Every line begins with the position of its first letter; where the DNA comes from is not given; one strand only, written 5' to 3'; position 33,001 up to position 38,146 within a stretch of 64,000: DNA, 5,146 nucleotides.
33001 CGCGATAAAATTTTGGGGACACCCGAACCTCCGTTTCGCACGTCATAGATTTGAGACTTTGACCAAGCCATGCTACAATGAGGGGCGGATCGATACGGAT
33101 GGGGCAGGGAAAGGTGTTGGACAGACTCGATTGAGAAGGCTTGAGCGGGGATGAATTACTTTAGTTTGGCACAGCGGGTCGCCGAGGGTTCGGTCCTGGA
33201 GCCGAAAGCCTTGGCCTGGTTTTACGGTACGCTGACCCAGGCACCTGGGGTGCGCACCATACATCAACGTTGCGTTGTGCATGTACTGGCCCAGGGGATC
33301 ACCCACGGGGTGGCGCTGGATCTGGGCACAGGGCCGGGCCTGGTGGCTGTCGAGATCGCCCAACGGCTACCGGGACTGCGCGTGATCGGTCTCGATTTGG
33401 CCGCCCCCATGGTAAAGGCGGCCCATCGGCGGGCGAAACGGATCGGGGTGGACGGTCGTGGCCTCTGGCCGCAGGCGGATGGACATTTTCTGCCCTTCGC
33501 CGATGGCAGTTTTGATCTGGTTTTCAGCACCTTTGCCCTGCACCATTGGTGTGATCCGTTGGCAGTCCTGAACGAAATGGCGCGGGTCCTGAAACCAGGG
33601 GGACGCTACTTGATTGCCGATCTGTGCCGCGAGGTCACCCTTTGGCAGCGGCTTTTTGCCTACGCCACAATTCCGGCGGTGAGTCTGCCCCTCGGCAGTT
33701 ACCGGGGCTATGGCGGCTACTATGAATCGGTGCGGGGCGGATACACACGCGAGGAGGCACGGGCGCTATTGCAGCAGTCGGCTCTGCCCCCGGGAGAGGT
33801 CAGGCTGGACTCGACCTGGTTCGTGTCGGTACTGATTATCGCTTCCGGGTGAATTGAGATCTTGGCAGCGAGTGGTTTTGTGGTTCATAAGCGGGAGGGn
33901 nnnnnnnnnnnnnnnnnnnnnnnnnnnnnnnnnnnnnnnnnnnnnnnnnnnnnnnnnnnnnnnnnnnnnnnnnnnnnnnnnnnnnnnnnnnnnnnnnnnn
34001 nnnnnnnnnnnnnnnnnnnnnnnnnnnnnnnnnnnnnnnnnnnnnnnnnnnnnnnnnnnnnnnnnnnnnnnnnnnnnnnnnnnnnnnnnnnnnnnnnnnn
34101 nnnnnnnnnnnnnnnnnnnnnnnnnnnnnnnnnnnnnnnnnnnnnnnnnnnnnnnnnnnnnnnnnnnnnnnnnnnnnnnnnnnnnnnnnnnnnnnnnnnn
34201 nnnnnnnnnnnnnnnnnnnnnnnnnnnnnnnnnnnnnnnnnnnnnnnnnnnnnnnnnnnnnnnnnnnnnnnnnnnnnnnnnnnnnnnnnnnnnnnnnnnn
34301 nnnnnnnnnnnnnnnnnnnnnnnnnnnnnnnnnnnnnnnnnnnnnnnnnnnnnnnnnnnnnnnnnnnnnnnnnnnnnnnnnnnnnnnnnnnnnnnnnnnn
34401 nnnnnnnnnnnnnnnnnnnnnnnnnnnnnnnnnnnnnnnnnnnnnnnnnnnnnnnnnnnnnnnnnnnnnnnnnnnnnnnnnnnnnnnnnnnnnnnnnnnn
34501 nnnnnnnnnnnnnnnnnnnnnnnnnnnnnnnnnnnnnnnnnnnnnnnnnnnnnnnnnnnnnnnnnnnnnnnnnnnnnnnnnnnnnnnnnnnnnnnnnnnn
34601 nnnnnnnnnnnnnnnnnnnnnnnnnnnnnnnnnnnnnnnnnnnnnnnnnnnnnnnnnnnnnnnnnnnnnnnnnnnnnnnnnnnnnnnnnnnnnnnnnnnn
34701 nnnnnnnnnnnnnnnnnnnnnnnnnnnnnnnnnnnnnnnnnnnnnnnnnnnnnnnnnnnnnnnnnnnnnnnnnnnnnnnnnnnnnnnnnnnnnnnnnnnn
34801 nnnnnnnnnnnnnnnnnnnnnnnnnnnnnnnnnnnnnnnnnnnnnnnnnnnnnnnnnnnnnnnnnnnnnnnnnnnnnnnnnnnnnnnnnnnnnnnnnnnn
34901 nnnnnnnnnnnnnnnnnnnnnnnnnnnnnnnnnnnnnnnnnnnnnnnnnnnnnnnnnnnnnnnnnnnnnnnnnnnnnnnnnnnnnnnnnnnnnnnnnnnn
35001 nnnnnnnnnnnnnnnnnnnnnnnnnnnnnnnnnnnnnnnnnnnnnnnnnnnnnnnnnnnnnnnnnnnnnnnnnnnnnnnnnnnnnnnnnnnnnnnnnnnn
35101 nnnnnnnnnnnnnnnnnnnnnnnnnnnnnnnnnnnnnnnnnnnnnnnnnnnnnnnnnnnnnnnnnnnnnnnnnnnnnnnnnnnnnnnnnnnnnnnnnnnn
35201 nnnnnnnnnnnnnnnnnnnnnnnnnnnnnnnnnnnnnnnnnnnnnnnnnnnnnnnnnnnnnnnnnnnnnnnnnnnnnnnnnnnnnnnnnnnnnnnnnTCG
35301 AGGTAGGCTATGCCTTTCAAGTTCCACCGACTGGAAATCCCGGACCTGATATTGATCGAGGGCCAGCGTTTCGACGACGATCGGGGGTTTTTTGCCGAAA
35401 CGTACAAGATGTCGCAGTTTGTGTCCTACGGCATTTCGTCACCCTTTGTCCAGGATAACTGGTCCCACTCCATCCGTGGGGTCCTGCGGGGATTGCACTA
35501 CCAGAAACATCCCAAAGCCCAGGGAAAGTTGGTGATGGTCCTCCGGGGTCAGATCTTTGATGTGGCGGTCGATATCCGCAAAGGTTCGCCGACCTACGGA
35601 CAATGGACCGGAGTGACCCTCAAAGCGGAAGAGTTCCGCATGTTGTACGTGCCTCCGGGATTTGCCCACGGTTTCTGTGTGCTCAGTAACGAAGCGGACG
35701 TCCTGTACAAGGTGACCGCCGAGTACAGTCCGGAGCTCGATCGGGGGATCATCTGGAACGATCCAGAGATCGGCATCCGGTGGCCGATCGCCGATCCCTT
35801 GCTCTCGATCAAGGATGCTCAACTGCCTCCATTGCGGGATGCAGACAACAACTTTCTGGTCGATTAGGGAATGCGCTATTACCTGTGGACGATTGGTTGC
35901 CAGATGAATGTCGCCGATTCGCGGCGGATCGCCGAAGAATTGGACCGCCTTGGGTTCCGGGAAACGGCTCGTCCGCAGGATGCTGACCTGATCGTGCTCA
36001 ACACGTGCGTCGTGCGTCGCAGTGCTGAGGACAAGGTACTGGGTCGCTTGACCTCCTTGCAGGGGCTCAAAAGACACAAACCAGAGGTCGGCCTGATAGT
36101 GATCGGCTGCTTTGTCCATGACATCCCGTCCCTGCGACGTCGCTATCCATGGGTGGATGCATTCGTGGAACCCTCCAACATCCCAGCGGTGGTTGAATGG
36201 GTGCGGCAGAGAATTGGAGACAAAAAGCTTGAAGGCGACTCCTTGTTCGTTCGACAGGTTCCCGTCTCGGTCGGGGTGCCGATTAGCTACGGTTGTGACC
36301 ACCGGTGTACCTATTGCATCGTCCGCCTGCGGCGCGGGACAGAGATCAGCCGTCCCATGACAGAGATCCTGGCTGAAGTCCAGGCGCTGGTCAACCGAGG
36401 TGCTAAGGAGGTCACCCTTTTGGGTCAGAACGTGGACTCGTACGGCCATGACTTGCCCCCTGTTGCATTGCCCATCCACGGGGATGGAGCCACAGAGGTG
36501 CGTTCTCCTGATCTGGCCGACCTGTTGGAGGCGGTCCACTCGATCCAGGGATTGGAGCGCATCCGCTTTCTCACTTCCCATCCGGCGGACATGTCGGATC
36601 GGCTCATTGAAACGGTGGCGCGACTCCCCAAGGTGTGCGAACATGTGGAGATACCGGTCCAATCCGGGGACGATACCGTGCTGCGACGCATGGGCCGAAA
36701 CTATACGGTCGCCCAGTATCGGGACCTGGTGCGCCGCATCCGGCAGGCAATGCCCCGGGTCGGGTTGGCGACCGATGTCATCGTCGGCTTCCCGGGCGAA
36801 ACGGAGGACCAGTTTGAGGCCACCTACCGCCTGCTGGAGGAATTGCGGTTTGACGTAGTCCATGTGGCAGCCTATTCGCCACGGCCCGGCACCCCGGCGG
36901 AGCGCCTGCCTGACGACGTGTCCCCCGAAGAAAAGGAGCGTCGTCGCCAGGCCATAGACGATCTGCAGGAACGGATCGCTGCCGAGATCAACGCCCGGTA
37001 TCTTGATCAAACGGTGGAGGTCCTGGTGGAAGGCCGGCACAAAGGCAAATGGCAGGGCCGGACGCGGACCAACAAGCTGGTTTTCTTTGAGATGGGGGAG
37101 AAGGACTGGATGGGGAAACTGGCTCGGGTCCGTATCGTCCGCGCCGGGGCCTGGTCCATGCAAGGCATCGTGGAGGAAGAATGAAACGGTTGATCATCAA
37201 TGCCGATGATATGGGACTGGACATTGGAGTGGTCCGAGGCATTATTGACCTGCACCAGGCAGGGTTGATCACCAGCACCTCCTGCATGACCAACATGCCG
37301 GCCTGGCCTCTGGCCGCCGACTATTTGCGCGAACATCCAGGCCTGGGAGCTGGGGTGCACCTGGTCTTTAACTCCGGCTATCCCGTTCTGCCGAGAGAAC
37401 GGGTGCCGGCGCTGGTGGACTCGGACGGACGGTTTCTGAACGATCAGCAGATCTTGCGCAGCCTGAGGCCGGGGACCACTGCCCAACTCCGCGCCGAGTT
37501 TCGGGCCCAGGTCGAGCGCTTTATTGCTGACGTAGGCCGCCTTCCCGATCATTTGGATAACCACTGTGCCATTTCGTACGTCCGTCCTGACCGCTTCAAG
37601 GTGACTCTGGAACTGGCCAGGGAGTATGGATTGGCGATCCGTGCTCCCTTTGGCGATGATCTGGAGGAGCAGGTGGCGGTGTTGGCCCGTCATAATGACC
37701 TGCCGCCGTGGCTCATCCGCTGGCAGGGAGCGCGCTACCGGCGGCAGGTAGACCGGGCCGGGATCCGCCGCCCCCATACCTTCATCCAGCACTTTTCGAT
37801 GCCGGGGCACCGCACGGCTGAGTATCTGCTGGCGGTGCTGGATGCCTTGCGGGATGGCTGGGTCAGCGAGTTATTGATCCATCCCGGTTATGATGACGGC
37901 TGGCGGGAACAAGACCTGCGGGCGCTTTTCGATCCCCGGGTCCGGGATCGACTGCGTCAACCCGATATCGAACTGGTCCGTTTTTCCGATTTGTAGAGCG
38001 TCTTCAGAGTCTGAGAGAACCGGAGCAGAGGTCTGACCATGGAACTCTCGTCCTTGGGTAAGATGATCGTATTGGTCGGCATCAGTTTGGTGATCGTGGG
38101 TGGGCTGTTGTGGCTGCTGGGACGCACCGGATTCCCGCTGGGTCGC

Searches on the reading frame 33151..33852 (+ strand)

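Call 32: search_protein_families(library=pfam, proteins=[window:33151-33852:+], max_evalue=0.0001)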
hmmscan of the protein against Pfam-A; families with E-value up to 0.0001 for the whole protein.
window:33151-33852:+ (233 aa): 8 families
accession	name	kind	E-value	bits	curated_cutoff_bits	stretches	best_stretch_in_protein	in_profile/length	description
PF08241.18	Methyltransf_11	-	2.1e-24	86.4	21.2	1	56-155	1-95/95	Methyltransferase domain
PF13649.12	Methyltransf_25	-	9e-23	81.2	27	1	56-151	2-97/97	Methyltransferase domain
PF13847.12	Methyltransf_31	-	1.2e-18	67.7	27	1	54-164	6-124/145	Methyltransferase domain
PF08242.18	Methyltransf_12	-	1.9e-16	61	30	1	56-152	1-97/98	Methyltransferase domain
PF01209.24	Ubie_methyltran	-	5.9e-16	58.9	20.1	1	53-163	49-159/233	ubiE/COQ5 methyltransferase family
PF13489.12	Methyltransf_23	-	4e-12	46.6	27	1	49-171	20-131/164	Methyltransferase domain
PF24675.1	NpmA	-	1.2e-05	25.1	60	1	52-97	24-70/214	16S rRNA (adenine(1408)-N(1))-methyltransferase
PF00891.24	Methyltransf_2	-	8e-05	22.5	22.3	0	55-158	66-167/210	O-methyltransferase domain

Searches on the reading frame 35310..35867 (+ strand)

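Call 32: search_protein_families(library=pfam, proteins=[window:35310-35867:+], max_evalue=0.0001)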
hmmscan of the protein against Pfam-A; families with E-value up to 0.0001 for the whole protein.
window:35310-35867:+ (185 aa): 1 family
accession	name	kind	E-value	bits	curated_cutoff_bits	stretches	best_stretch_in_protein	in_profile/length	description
PF00908.23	dTDP_sugar_isom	-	2.6e-70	235.9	27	1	8-177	2-168/168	dTDP-4-dehydrorhamnose 3,5-epimerase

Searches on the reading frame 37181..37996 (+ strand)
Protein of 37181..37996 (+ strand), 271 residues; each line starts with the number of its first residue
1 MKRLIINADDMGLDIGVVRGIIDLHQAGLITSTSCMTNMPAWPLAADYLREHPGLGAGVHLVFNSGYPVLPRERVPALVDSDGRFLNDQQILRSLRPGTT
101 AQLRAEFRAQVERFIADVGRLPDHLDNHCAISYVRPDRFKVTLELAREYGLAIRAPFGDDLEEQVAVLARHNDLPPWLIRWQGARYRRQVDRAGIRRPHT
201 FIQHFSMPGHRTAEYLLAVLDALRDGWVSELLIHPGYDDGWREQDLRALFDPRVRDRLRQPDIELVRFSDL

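Call 32: search_protein_families(library=pfam, proteins=[window:37181-37996:+], max_evalue=0.0001)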
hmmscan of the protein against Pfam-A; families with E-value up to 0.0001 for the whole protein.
window:37181-37996:+ (271 aa): 1 family
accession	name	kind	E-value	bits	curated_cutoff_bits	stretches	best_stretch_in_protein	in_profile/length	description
PF04794.17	YdjC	-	4.2e-63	214.1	29.7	1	3-259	1-265/266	YdjC-like protein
